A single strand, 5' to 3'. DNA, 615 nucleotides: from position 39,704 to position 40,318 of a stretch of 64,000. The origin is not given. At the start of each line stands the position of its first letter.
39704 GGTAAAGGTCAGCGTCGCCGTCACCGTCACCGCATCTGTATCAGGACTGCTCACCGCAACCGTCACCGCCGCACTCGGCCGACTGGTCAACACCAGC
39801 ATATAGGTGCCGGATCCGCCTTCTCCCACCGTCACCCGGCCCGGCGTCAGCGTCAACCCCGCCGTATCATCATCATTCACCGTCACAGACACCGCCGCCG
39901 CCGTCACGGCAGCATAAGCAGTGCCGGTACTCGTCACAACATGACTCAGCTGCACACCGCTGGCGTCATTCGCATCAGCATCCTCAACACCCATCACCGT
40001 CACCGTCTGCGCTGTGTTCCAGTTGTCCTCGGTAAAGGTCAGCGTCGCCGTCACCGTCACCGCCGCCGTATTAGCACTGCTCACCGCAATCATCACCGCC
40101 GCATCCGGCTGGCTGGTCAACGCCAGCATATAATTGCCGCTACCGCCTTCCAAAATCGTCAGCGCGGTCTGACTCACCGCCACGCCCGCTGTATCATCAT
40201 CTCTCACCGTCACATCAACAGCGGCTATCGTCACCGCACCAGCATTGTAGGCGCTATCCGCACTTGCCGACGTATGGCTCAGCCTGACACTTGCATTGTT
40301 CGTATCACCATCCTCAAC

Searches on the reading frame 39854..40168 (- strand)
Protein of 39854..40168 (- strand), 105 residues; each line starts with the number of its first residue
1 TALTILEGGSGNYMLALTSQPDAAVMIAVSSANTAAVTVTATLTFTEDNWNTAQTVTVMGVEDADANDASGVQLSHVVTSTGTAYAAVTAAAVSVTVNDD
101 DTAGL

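Call 52: search_solved_structures(query=A3, max_evalue=1)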
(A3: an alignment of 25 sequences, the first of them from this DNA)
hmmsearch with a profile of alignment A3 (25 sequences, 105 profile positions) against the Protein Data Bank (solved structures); distinct sequences matched with E-value up to 1: 3.
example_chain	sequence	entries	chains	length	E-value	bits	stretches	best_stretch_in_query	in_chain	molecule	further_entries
5ldy_A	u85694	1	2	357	0.11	15.8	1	5-62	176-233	Ig domain protein group 1 domain protein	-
2d4y_A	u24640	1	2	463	0.55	13.5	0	20-101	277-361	Flagellar hook-associated protein 1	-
9go6_A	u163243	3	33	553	0.69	13.2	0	20-101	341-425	Flagellar hook-associated protein 1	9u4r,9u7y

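Call 60: predict_structure(alignment_id=A3)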
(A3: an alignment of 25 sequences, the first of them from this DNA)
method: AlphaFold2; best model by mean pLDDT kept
length: 105 residues; sequences in the alignment: 25
mean_pLDDT: 93.7   pTM: 0.82
mean pLDDT of the five models: 93.7, 92.9, 92.1, 89.4, 89.2
residues with pLDDT >= 90: 90; 70-90: 12; 50-70: 3; < 50: 0
segments of 3 or more residues with pLDDT < 50: none
pLDDT, mean of each block of 10 residues (from residue 1): 95 96 98 94 97 97 89 96 94 94 67
secondary structure, 60 per line:
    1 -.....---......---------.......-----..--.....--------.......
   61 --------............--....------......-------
elements in order: E2-6 E10-15 E25-31 E41-45 E54-60 E69-80 H83-86 E93-98

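Call 63: fold_search(model_id=the predicted structure, library=pdb)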
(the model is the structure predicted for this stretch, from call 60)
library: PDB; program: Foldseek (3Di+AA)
matches with E <= 10: 1865; with E <= 0.001: 0
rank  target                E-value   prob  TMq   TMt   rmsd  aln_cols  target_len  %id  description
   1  8dke_P                4.8e-03  1.00  0.64  0.22   2.8       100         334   12  Cryo-EM structure of cystinosin in a cytosol-open state (released 2022-09-21)
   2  9ijj_4K               7.0e-03  1.00  0.55  0.19   3.8       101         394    9  In situ structure of the central apparatus in mouse sperm axoneme. (released 2025-06-04)
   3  6kgf_A                7.4e-03  1.00  0.50  0.40   4.8       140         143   11  Crystal structure of CaDoc0917(R16D)-CaCohA2 complex at pH 8.2 (released 2020-07-08)
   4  3jwn_I                8.3e-03  1.00  0.64  0.37   4.8       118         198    8  Complex of FimC, FimF, FimG and FimH (released 2010-06-16)
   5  9fh8_A                9.2e-03  1.00  0.55  0.23   4.1       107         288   12  Crystal structure of the SPD-2 domain of Apis dorsata CEP192 (released 2025-03-26)
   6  8dkw_P                1.0e-02  1.00  0.64  0.22   2.9       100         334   12  Cryo-EM structure of cystinosin N288K mutant in a cytosol-open state at pH5.0 (released 2022-09-21)
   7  9fh8_H                1.1e-02  1.00  0.48  0.22   4.1       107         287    9  Crystal structure of the SPD-2 domain of Apis dorsata CEP192 (released 2025-03-26)
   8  9fxb_C                1.2e-02  1.00  0.58  0.35   5.1       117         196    8  Cryo-EM structure of the type 1 pilus assembly platform as part of the FimI-bound chaperone-usher pilus complex (FimDH (released 2025-06-04)
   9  5ghu                  1.3e-02  1.00  0.63  0.36   4.8       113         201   12  Crystal structure of YadV chaperone at 1.63 Angstrom (released 2017-06-28)
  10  8dyp_A                1.4e-02  1.00  0.60  0.21   2.7       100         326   11  Crystal structure of human cystine transporter cystinosin (released 2022-11-16)
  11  2qvm                  1.4e-02  1.00  0.65  0.60   3.7       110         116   12  The second Ca2+-binding domain of the Na+-Ca2+ exchanger is essential for regulation: crystal structures and mutational  (released 2007-11-13)
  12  3hrz_B                1.4e-02  1.00  0.49  0.27   4.2       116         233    9  Cobra Venom Factor (CVF) in complex with human factor B (released 2009-07-07)
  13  6kgc_A                1.5e-02  1.00  0.53  0.42   4.7       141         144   11  Crystal structure of CaDoc0917(R49D)-CaCohA2 complex at pH 5.4 (released 2020-07-08)
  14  1row_A                1.6e-02  1.00  0.60  0.59   4.8       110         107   15  Structure of SSP-19, an MSP-domain protein like family member in Caenorhabditis elegans (released 2003-12-23)
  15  3rb5_B                1.6e-02  1.00  0.64  0.31   4.0       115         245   16  Crystal structure of calcium binding domain CBD12 of CALX1.1 (released 2011-11-02)
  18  2dpk                  1.8e-02  1.00  0.72  0.62   3.4       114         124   16  The Crystal Structure of the Primary Ca2+ Sensor of the Na+/Ca2+ Exchanger (released 2006-06-13)
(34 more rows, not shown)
